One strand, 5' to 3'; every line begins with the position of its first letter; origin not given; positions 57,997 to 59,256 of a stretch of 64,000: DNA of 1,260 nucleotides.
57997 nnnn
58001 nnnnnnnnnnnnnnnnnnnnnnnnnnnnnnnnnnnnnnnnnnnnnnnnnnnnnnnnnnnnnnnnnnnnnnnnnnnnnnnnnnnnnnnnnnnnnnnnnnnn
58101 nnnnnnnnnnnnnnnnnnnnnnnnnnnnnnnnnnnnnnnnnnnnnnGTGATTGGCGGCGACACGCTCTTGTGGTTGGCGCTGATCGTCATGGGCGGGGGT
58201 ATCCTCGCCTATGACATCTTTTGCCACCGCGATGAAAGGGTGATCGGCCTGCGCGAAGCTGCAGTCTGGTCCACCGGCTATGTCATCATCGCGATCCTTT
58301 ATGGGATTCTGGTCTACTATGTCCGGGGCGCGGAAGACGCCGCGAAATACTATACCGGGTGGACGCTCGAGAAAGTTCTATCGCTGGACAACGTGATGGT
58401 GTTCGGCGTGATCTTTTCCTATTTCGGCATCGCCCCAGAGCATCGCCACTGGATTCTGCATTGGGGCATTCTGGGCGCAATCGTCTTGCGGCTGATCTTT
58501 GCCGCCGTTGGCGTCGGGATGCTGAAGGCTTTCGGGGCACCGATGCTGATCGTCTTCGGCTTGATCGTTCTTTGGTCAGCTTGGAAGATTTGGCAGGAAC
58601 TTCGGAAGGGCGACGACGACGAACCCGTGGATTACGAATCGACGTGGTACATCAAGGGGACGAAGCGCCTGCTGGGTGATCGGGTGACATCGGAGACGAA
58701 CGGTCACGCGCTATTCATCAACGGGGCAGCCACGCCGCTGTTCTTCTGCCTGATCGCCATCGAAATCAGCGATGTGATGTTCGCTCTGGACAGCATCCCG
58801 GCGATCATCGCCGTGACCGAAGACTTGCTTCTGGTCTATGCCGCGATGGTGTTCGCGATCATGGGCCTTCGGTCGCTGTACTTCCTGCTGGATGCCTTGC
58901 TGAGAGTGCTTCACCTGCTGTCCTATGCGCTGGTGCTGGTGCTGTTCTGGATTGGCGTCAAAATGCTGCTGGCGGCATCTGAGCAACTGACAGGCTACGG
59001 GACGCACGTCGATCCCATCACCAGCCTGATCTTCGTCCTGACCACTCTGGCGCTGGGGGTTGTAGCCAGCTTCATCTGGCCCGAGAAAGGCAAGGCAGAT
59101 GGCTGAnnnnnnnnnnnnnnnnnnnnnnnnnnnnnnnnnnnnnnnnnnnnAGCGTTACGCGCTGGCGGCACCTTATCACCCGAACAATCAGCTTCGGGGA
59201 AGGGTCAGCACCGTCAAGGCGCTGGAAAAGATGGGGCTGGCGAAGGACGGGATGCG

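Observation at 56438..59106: Phage-borne terD / 2-TM protein / terB / terC cassette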

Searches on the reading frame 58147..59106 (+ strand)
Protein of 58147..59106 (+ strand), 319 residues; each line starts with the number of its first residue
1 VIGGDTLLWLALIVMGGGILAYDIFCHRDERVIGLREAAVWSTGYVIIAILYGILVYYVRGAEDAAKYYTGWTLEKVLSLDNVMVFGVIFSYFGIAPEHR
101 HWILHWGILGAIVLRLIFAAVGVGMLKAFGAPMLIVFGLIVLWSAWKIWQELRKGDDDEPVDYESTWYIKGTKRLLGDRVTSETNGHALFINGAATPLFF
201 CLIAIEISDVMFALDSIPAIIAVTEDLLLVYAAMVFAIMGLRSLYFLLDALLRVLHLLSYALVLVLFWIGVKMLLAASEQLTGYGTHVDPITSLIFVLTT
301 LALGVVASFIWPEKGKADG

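Call 3: search_protein_families(library=pfam, proteins=[window:58147-59106:+], max_evalue=0.01)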
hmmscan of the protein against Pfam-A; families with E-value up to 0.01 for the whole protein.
window:58147-59106:+ (319 aa): 1 family
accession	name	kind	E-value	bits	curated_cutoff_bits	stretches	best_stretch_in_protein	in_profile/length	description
PF03741.22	TerC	-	4.7e-43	147.4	27.8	1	70-275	2-176/178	Integral membrane protein TerC family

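Call 4: search_protein_families(library=ncbifam, proteins=[window:58147-59106:+], max_evalue=0.01)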
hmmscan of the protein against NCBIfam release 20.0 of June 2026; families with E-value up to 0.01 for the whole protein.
window:58147-59106:+ (319 aa): 4 families
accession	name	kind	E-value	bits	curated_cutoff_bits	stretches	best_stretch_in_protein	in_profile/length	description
TIGR03718.1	R_switched_Alx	subfamily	4.7e-89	298.8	246.4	1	6-313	3-302/303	TerC/Alx family metal homeostasis membrane protein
TIGR03716.1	R_switched_YkoY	subfamily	9.7e-16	58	138.5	1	73-308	7-214/220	integral membrane protein, YkoY family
TIGR03717.1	R_switched_YjbE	subfamily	2.9e-13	49.9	134.8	1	75-275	9-174/176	YjbE family putative metal transport protein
NF005623.0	PRK07375.2-2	equivalog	0.0017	18.5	81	1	233-305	6-77/93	putative monovalent cation/H+ antiporter subunit C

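Call 5: search_protein_families(library=phrogs, proteins=[window:58147-59106:+], max_evalue=0.001)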
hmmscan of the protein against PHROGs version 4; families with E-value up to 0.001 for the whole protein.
window:58147-59106:+ (319 aa): 1 family
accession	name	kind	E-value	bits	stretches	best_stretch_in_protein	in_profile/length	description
phrog_7180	-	moron, auxiliary metabolic gene and host takeover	6.5e-46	157.7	1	64-315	18-237/242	membrane protein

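Call 10: search_dna_similar(query=window:58147-59106:+, collection=phages, mode=protein, max_rows=40)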
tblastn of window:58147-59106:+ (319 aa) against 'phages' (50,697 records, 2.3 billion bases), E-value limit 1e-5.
Records with a match: 175; places in all: 175; records where one place covers at least 80% of the query: 173.
Best place of each record, by identity: <60% 175.
By first word of the organism name: Escherichia 107; Proteus 8; Klebsiella 8; Brevundimonas 7; Cronobacter 6; Campylobacter 5; Pectobacterium 4; Vibrio 4; Bacteriophage 4; Aeromonas 3; and 11 more.
By host as written in the record: Escherichia coli 29; - 18; Escherichia coli K-12 MG1655 18; Brevundimonas pondensis LVF1 6; Proteus mirabilis 5; Escherichia sp. 5; Campylobacter jejuni 5; Cronobacter sakazakii 4; and 59 more.
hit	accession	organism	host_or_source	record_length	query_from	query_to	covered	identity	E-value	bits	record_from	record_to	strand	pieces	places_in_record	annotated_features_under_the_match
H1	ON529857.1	Brevundimonas phage vB_BpoS-Kikimora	Brevundimonas pondensis LVF1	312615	9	314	96%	45.7%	5e-66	230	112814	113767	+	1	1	tellurite resistance protein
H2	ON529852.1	Brevundimonas phage vB_BpoS-Kabachok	Brevundimonas pondensis LVF1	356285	9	314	96%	44.4%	3e-64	224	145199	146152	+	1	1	tellurite resistance protein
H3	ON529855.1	Brevundimonas phage vB_BpoS-Domovoi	Brevundimonas pondensis EIF1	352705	9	314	96%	44.1%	4e-64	224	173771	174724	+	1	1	putative tellurite resistance protein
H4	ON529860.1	Brevundimonas phage vB_BpoS-Papperlapapp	Brevundimonas pondensis LVF1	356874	9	314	96%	44.1%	4e-64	224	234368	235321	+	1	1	tellurite resistance protein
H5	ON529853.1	Brevundimonas phage vB_BpoS-Bambus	Brevundimonas pondensis LVF1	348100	9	314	96%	43.6%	7e-64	223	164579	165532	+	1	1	tellurite resistance protein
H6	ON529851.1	Brevundimonas phage vB_BpoS-Marchewka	Brevundimonas pondensis LVF1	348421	9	314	96%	43.6%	7e-64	223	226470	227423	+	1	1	tellurite resistance protein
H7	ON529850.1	Brevundimonas phage vB_BpoS-Gurke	Brevundimonas pondensis LVF1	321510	9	314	96%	43.3%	2e-62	219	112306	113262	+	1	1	tellurite resistance protein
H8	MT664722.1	Proteus phage Vb_PmiP-P59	Proteus mirabilis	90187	22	308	90%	42.8%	1e-57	206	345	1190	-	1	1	tellurium resistance protein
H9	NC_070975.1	Proteus phage Vb_PmiP-P59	Proteus mirabilis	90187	22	308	90%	42.8%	1e-57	206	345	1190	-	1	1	membrane protein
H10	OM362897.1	Escherichia phage SKA64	Escherichia coli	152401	5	317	98%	39.0%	6e-51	186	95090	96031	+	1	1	integral membrane protein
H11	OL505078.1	Escherichia phage BI-EHEC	Enterohemorrhagic Escherichia coli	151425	5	317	98%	39.0%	8e-51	186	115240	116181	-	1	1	none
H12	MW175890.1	Dompiswa phage TSP7_1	Columba livia domestica cloacal swab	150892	5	317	98%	39.0%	8e-51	186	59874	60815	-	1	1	integral membrane protein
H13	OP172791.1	Escherichia phage ECO340P1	Shigella flexneri DA340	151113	5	317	98%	39.0%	8e-51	186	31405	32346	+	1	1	hypothetical protein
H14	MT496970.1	Escherichia phage Mt1B1_P17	Escherichia coli Mt1B1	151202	5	317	98%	39.0%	8e-51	186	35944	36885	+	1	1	integral membrane protein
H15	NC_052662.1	Escherichia phage Mt1B1_P17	Escherichia coli Mt1B1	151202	5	317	98%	39.0%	8e-51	186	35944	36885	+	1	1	membrane protein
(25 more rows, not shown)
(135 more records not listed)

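Call 11: get_annotated_region(hit=H1, flank=5000)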
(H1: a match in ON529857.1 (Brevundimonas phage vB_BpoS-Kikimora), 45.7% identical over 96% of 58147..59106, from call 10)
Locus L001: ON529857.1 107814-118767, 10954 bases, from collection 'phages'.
description: Brevundimonas phage vB_BpoS-Kikimora, complete genome.
organism: Brevundimonas phage vB_BpoS-Kikimora (NCBI taxid 2948601)
taxonomy: Viruses; Duplodnaviria; Heunggongvirae; Uroviricota; Caudoviricetes; Dolichocephalovirinae
host: Brevundimonas pondensis LVF1; source: sewage; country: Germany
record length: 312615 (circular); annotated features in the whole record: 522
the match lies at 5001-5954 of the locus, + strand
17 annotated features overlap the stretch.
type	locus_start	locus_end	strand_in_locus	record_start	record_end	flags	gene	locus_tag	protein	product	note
CDS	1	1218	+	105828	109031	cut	-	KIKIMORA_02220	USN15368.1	hypothetical protein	-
CDS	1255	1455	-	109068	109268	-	-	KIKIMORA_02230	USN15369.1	hypothetical protein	-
CDS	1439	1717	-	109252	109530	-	-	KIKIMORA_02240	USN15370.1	hypothetical protein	-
CDS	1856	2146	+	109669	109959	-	-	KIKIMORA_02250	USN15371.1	hypothetical protein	-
CDS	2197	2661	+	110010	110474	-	-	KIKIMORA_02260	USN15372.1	hypothetical protein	-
CDS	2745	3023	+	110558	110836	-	-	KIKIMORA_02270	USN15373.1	hypothetical protein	-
CDS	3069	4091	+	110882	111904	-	-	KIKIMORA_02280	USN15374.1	TelA-like protein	TelA-like protein SAV1406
CDS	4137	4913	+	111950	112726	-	-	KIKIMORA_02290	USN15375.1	hypothetical protein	-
CDS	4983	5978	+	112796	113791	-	-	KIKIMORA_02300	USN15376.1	tellurite resistance protein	tellurite resistance protein TerC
CDS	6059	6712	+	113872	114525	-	-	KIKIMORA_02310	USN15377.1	tellurium resistance protein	tellurium resistance protein TerD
CDS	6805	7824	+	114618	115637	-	-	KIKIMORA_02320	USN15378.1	hypothetical protein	-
CDS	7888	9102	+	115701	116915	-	-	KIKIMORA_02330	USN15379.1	tRNA-splicing ligase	tRNA-splicing ligase RtcB (3'-phosphate/5'-hydroxy nucleic acid ligase)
CDS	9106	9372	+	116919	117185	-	-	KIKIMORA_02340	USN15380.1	hypothetical protein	-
CDS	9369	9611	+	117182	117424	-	-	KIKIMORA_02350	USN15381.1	hypothetical protein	-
CDS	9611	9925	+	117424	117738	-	-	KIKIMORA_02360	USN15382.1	hypothetical protein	-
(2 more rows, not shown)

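Call 16: find_encoding_contigs(protein=window:58147-59106:+, flank=10000, max_places=6)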
Protein window:58147-59106:+ (319 aa): 3 contigs read that carry it; 1 place shown.
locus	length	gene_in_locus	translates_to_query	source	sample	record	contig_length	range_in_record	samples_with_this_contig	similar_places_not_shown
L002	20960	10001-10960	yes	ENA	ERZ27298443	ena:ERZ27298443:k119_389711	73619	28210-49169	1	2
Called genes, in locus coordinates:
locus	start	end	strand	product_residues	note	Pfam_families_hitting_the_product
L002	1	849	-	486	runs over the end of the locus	PF00145:DNA_methylase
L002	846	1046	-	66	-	-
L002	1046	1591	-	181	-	-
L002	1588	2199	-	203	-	PF10073:GapR_DNA-bd (faint)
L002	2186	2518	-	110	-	-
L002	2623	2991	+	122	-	PF03692:CxxCxxCC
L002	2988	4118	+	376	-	PF12684:DUF3799, PF02037:SAP (weak)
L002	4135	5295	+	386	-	PF13479:AAA_24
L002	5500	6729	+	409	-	-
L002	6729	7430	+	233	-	PF00929:RNase_T (weak), PF12843:QSregVF_b (weak)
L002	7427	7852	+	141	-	-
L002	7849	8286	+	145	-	-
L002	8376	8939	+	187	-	PF02342:TerD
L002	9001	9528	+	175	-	PF07509:DUF1523 (weak)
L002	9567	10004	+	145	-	PF05099:TerB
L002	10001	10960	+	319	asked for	PF03741:TerC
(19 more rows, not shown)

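Call 56: search_protein_families(library=padloc, proteins=[window:58147-59106:+], max_evalue=0.01)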
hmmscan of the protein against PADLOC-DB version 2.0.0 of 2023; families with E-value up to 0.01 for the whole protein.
window:58147-59106:+ (319 aa): 0 families

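Call 58: find_homologous_proteins(query=window:58147-59106:+, max_evalue=1e-20)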
Query window:58147-59106:+ (319 aa): 7857 proteins with E <= 1e-20 among 8000 candidates; the best 120 are listed.
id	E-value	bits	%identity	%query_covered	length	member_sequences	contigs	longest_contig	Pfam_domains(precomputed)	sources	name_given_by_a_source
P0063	1.6e-200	683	98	100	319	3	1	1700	PF03741.23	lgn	-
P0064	2.1e-146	505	75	98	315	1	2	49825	PF03741.23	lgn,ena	-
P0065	1.0e-135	470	71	97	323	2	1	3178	PF03741.23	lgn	-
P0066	6.0e-132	458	68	99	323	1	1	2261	PF03741.23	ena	-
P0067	2.0e-129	450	66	100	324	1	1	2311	PF03741.23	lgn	-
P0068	2.0e-120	420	63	96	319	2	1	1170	PF03741.23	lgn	-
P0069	8.0e-73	264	47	93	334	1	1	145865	PF03741.23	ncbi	-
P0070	1.8e-72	262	45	98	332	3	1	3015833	PF03741.23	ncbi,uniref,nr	ncbi:Tellurium resistance protein TerC [uncultured delta proteobacterium]|uniref:Tellurium resistanc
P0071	3.9e-72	261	46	96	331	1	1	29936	PF03741.23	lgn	-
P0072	6.4e-72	261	45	93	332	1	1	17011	PF03741.23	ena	-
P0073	6.0e-71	257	47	92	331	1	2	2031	PF03741.23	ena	-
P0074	5.0e-70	254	45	92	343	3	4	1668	PF03741.23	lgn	-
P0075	2.6e-69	252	44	98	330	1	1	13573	PF03741.23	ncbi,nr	ncbi:TerC family protein [Desulfovibrio sp. OttesenSCG-928-O18]|nr:TerC family protein [Desulfovibri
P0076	4.1e-69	251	46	93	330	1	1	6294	PF03741.23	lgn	-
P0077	1.4e-67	246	44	96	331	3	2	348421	PF03741.23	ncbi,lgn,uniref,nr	ncbi:tellurite resistance protein [Brevundimonas phage vB_BpoS-Marchewka]|uniref:Tellurite resistanc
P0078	2.5e-67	245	46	93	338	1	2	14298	PF03741.23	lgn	-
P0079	2.9e-67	245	43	98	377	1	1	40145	PF03741.23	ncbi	-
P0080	3.0e-67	245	44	92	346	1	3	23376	PF03741.23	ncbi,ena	-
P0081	7.4e-67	244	43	92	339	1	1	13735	PF03741.23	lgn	-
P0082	1.1e-66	243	44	92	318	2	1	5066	PF03741.23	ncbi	-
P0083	1.1e-65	240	43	93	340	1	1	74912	PF03741.23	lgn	-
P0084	9.7e-65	237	45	94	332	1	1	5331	PF03741.23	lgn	-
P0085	2.4e-64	236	45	96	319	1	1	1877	PF03741.23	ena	-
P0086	5.0e-64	235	43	97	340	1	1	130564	PF03741.23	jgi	jgi:tellurite resistance protein TerC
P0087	1.1e-63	234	44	93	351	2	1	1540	PF03741.23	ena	-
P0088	4.4e-62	228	42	93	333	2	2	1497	PF03741.23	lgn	-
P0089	5.1e-62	228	42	92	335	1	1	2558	PF03741.23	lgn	-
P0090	6.4e-62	228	42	92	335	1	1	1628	PF03741.23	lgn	-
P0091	1.4e-61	227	42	92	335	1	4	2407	PF03741.23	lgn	-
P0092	1.9e-61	226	43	91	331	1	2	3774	PF03741.23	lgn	-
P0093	3.5e-61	225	46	92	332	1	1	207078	PF03741.23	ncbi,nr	ncbi:tellurium resistance protein TerC [Pasteurellaceae bacterium LFhippo2]|nr:tellurium resistance 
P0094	3.8e-61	225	44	92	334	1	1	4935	PF03741.23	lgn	-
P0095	6.2e-61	224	43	93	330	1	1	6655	PF03741.23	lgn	-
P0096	2.1e-60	223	44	91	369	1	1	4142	PF03741.23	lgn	-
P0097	4.2e-60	222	42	92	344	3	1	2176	PF03741.23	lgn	-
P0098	8.8e-60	221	44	92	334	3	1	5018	PF03741.23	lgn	-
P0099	1.0e-58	217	44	92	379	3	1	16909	PF03741.23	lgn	-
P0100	2.5e-58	216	43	92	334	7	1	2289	PF03741.23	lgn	-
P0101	1.0e-56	211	42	92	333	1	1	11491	PF03741.23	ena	-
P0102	1.1e-56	210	42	92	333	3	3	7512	PF03741.23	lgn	-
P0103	3.2e-56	209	44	77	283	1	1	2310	PF03741.23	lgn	-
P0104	1.5e-54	204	41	85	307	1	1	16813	PF03741.23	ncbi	-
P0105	2.0e-54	203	41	92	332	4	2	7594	PF03741.23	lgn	-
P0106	2.7e-54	203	41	92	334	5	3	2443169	PF03741.23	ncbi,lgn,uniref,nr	ncbi:TerC/Alx family metal homeostasis membrane protein [Bibersteinia trehalosi]|uniref:Tellurium re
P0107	3.3e-54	202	41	93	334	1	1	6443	PF03741.23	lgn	-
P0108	5.7e-54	202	41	92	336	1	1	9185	PF03741.23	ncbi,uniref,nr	ncbi:tellurium resistance protein TerC [Psittacicella hinzii]|uniref:Tellurium resistance protein Te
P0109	1.8e-53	200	41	92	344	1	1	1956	PF03741.23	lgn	-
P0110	3.7e-53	199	43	92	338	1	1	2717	PF03741.23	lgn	-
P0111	6.5e-53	198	39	91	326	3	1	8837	PF03741.23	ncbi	ncbi:MAG: TerC family protein [Chthoniobacteraceae bacterium]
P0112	7.1e-53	198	42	92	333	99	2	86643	PF03741.23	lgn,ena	-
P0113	8.9e-53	198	42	90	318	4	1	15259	PF03741.23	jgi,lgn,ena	-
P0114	1.2e-52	197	39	98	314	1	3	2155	PF03741.23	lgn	-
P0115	2.8e-52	196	43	92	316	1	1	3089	PF03741.23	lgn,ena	-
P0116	3.3e-52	196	42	90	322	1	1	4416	PF03741.23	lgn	-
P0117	3.4e-52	196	40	92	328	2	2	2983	PF03741.23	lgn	-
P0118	3.6e-52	196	41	91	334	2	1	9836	PF03741.23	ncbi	-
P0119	6.7e-52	195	39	94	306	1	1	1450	PF03741.23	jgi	jgi:tellurite resistance protein TerC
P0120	7.2e-52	195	39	90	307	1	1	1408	PF03741.23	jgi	jgi:tellurite resistance protein TerC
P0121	9.9e-52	194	36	98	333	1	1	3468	PF03741.23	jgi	jgi:tellurite resistance protein TerC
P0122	1.7e-51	193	41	100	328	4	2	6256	PF03741.23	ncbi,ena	-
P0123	2.5e-51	193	38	96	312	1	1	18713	PF03741.23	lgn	-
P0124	2.5e-51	193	40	97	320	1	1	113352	PF03741.23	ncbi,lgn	ncbi:TerC family protein [soil metagenome]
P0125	2.9e-51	193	38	86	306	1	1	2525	PF03741.23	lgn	-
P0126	3.0e-51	193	36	99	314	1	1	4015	PF03741.23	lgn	-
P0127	4.1e-51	192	38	97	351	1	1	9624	PF04332.22,PF03741.23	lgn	-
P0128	6.0e-51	192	38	97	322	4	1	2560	PF03741.23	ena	-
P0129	6.3e-51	192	38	98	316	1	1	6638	PF03741.23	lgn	-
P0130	9.8e-51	191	38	99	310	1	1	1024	PF03741.23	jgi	jgi:tellurite resistance protein TerC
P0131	1.0e-50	191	39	98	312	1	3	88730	PF03741.23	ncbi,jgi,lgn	ncbi:MAG TPA: TerC family protein [Symbiobacteriaceae bacterium]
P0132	1.0e-50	191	39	97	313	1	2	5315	PF03741.23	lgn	-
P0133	1.6e-50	190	37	97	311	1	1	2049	PF03741.23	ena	-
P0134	1.7e-50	190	40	91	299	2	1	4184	PF03741.23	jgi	-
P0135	1.8e-50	190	40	91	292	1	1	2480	PF03741.23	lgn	-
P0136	1.9e-50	190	38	97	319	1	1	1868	PF03741.23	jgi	jgi:tellurite resistance protein TerC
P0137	2.0e-50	190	39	96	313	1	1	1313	PF03741.23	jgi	jgi:tellurite resistance protein TerC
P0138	2.1e-50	190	41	92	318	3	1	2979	PF03741.23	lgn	-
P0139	2.2e-50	190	40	85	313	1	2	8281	PF03741.23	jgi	jgi:tellurite resistance protein TerC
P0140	2.3e-50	190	37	97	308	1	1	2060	PF03741.23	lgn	-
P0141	2.6e-50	190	40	97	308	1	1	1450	PF03741.23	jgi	-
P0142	2.7e-50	190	39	92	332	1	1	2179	PF03741.23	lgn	-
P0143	2.9e-50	189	39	97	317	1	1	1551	PF03741.23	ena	-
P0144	3.3e-50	189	42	90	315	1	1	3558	PF03741.23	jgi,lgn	-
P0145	3.4e-50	189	38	92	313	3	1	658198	PF03741.23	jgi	-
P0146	3.6e-50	189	40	88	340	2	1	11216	PF03741.23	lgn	-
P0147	3.7e-50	189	38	97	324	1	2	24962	PF03741.23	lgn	-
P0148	3.9e-50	189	39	97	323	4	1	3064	PF03741.23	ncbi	-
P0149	4.9e-50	189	42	79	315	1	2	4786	PF03741.23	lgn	-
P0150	5.2e-50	189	-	-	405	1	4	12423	PF03741.23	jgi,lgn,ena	-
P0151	5.8e-50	188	40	96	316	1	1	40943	PF03741.23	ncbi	-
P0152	5.9e-50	188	39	98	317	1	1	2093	PF03741.23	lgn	-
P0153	6.1e-50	188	40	97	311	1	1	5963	PF03741.23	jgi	jgi:tellurite resistance protein TerC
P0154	6.3e-50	188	41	90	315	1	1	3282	PF03741.23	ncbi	-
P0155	6.3e-50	188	39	97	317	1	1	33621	PF03741.23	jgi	-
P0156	6.3e-50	188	40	84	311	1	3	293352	PF03741.23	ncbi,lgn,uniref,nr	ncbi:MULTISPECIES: TerC family protein [Actinosynnema]|uniref:TerC family protein n=1 Tax=Actinosynn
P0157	6.4e-50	188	39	97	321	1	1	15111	PF03741.23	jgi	-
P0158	6.5e-50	188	40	90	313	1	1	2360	PF03741.23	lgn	-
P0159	6.6e-50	188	36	99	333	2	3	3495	PF03741.23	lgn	-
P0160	6.9e-50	188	40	90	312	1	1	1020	PF03741.23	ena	-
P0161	7.3e-50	188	40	98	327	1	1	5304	PF03741.23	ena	-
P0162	8.0e-50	188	39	97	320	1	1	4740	PF03741.23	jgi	jgi:tellurite resistance protein TerC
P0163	8.1e-50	188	38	97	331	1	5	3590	PF03741.23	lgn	-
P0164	8.6e-50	188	39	98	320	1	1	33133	PF03741.23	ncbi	-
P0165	8.9e-50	188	39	98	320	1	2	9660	PF03741.23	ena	-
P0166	9.8e-50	188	37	97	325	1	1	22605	PF03741.23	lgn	-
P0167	9.9e-50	188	39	91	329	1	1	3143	PF03741.23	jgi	jgi:tellurite resistance protein TerC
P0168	1.0e-49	188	39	90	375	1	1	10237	PF03741.23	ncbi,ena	-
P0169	1.2e-49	187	42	78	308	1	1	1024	PF03741.23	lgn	-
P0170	1.2e-49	187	41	96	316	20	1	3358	PF03741.23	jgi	jgi:tellurite resistance protein TerC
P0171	1.3e-49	187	40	79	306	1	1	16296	PF03741.23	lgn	-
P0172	1.3e-49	187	38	91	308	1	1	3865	PF03741.23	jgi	jgi:tellurite resistance protein TerC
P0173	1.3e-49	187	40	91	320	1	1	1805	PF03741.23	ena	-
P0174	1.3e-49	187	38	92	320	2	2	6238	PF03741.23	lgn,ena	-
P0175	1.4e-49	187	39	99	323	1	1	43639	PF03741.23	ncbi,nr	ncbi:MAG: TerC family protein [Planctomycetes bacterium]|nr:TerC family protein [Planctomycetota bac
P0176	1.4e-49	187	39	96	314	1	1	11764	PF03741.23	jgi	jgi:tellurite resistance protein TerC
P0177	1.5e-49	187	39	97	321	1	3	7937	PF03741.23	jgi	-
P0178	1.5e-49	187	39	97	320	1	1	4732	PF03741.23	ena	-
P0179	1.6e-49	187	39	97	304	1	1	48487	PF03741.23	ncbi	-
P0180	1.7e-49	187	38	97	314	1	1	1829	PF03741.23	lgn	-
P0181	1.8e-49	187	37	97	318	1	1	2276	PF03741.23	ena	-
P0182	1.8e-49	187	38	95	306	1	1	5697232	PF03741.23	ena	-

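Call 59: find_encoding_contigs(protein=P0064, flank=10000, max_places=3)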
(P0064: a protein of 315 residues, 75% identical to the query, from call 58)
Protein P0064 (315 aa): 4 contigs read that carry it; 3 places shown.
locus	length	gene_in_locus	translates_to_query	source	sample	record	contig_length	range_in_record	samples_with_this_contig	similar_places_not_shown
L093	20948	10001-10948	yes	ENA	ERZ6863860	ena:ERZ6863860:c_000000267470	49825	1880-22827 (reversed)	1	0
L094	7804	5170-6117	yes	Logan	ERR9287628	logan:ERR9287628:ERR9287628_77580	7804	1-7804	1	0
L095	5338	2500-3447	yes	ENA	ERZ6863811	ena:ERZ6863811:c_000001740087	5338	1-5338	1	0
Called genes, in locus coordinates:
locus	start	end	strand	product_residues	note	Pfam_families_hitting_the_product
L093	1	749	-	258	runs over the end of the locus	-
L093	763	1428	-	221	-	-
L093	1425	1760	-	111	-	-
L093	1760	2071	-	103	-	-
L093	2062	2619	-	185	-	-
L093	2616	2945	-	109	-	-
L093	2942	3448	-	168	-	-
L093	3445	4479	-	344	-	PF07505:DUF5131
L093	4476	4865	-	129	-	-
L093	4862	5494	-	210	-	PF02357:NusG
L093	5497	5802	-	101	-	-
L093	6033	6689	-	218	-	-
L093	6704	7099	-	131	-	-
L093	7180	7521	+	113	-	PF13560:HTH_31, PF07022:Phage_CI_repr, PF12844:HTH_19, PF01381:HTH_3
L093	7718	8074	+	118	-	-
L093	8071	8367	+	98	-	-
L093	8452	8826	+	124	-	-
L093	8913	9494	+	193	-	PF02342:TerD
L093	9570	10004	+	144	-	PF05099:TerB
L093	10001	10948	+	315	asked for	PF03741:TerC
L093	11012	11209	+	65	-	-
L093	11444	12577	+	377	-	PF00589:Phage_integrase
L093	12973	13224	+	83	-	-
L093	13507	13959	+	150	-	-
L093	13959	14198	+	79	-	-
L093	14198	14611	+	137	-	-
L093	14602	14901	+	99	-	-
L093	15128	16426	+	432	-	-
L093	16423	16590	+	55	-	-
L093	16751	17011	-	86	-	-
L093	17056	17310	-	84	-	-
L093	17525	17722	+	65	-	-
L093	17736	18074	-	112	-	-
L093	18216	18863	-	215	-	-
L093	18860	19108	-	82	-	-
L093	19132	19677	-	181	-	-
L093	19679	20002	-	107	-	-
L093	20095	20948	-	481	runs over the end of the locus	PF00884:Sulfatase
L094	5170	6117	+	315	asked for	PF03741:TerC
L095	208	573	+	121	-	-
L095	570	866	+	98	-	-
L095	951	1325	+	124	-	-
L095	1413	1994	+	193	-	PF02342:TerD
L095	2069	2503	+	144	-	PF05099:TerB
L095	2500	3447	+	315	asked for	PF03741:TerC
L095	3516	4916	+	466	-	PF12323:HTH_OrfB_IS605, PF01385:OrfB_IS605, PF07282:Cas12f1-like_TNB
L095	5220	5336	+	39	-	?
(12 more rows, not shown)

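Call 60: find_encoding_contigs(protein=P0065, flank=5000, max_places=2)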
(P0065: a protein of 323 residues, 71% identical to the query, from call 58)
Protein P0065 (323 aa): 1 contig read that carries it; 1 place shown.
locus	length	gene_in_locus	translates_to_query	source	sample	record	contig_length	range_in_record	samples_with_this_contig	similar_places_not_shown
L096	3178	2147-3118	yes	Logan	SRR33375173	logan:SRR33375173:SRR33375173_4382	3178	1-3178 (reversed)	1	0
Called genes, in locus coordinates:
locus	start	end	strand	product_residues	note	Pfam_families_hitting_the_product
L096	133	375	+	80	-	-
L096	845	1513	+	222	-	-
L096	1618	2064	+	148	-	PF05099:TerB (faint)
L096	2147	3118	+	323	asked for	PF03741:TerC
